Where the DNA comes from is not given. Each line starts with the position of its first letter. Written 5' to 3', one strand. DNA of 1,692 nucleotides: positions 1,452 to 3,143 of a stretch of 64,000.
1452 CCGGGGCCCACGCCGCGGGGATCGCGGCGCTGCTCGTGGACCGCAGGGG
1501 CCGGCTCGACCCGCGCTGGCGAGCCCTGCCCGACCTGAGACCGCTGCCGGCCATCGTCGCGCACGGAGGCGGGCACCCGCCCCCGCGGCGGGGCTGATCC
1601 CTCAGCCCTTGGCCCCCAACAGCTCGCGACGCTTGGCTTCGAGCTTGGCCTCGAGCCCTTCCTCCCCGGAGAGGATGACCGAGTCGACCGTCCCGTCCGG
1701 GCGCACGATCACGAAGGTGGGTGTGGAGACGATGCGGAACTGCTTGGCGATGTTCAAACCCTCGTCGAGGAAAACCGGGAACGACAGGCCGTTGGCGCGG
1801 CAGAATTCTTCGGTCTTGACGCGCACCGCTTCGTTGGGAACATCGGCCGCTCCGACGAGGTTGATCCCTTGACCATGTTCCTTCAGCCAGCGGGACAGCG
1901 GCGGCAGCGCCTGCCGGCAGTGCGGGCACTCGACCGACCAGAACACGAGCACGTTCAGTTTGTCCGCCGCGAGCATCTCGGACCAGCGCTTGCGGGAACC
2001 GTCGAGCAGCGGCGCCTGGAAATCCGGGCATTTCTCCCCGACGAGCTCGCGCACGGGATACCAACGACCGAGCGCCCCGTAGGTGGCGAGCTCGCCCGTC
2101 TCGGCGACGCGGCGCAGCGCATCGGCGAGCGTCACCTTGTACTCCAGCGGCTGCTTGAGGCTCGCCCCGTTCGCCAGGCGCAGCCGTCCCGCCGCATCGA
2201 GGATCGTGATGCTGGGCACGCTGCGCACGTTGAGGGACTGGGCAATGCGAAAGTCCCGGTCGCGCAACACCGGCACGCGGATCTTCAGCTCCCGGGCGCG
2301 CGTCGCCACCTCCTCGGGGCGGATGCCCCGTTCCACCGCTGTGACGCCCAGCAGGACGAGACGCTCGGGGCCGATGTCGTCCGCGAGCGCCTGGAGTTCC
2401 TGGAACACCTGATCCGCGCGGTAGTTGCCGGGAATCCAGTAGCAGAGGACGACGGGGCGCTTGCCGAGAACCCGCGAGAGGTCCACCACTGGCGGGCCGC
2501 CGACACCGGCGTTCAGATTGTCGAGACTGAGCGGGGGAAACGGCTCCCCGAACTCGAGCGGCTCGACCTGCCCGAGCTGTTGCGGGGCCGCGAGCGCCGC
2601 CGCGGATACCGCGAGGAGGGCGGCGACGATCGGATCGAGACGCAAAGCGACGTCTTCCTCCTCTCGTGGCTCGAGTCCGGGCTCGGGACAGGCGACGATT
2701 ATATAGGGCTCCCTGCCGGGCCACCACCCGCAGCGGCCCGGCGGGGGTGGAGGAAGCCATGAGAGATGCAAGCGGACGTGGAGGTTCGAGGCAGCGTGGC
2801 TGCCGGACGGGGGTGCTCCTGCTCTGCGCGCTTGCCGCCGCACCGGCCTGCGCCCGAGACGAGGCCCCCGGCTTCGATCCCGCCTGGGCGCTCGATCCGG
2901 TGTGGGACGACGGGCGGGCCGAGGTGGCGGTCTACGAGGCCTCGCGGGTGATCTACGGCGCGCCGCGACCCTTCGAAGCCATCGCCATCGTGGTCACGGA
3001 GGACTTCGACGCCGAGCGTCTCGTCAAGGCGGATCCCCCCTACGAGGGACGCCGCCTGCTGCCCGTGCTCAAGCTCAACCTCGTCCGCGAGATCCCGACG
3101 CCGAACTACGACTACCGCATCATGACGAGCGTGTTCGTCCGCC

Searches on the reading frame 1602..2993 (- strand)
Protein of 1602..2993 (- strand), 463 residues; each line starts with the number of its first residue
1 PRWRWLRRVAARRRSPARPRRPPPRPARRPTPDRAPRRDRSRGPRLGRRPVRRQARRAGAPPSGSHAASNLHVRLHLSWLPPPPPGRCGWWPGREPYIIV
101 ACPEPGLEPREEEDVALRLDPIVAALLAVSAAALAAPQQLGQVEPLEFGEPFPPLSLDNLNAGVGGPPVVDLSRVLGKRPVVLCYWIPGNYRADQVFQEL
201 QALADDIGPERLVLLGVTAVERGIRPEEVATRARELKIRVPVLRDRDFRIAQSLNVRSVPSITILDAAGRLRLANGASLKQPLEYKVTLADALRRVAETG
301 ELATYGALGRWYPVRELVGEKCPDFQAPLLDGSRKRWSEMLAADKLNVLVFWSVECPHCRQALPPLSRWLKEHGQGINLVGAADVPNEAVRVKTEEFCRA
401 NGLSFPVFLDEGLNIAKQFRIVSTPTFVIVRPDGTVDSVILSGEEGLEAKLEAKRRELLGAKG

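Call 80: search_protein_families(library=pfam, proteins=[window:1602-2993:-], max_evalue=0.001)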
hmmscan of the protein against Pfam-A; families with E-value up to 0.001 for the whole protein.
window:1602-2993:- (463 aa): 5 families
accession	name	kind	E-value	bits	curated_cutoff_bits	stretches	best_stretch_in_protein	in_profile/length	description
PF00578.27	AhpC-TSA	-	7.4e-23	81.3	26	2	318-437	1-122/124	AhpC/TSA family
PF08534.16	Redoxin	-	5.2e-12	46.2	26.6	1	318-445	2-137/148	Redoxin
PF13905.12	Thioredoxin_8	-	4.2e-10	40.3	27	1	345-436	2-94/94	Thioredoxin-like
PF13098.12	Thioredoxin_2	-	2.7e-06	28.1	27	0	347-435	8-86/104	Thioredoxin-like domain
PF00085.26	Thioredoxin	-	3.6e-05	24.1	23.5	0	335-379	8-53/103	Thioredoxin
